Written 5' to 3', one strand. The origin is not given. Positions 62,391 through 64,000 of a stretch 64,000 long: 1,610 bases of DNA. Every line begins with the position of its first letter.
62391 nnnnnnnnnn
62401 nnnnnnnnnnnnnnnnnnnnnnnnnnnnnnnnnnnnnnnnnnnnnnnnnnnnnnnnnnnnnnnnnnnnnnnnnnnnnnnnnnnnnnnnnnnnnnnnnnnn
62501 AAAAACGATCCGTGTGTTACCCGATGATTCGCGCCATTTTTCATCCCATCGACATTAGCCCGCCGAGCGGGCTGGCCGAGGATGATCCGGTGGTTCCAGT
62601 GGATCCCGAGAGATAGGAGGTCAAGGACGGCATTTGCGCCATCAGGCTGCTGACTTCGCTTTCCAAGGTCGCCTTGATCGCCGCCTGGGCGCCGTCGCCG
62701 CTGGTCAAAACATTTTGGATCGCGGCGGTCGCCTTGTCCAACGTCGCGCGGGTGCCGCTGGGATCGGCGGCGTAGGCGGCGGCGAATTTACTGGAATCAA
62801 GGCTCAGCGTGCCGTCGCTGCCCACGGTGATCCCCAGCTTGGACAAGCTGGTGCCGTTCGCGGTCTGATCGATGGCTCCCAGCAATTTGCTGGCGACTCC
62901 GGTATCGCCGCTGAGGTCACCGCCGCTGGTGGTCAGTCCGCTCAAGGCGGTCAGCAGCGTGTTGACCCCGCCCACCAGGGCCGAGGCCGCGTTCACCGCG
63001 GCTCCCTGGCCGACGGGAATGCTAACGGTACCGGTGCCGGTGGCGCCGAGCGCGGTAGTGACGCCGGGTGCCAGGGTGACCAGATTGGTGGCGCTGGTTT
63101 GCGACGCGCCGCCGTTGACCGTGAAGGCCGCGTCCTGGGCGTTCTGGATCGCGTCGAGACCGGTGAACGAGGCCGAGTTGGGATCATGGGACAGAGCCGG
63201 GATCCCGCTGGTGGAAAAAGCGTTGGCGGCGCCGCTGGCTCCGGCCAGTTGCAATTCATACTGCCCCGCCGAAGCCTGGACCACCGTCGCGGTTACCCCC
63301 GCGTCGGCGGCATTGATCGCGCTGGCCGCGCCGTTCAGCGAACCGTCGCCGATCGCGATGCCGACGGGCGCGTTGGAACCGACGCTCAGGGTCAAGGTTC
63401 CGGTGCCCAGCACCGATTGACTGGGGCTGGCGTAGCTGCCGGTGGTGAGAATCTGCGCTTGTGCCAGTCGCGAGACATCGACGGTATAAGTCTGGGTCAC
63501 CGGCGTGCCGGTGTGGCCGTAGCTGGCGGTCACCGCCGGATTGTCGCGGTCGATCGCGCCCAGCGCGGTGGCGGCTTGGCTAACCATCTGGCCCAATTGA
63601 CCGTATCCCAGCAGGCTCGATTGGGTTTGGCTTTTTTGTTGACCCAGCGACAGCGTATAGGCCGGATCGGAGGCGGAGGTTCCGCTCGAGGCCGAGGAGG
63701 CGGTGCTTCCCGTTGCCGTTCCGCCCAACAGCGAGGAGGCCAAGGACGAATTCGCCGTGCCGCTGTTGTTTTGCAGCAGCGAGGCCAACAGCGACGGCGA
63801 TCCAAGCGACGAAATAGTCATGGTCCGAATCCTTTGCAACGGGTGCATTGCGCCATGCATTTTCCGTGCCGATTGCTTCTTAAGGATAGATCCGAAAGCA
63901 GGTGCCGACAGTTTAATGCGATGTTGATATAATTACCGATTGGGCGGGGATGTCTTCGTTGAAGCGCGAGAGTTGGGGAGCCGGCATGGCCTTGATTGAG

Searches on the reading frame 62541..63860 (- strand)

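Call 69: search_protein_families(library=pfam, proteins=[window:62541-63860:-], max_evalue=0.01)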
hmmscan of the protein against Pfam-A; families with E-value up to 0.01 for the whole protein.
window:62541-63860:- (439 aa): 1 family
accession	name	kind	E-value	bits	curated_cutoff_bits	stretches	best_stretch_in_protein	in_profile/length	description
PF07195.17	FliD_C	-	8.7e-13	48.7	25.4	1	241-388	1-184/236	Flagellar hook-associated protein 2 C-terminus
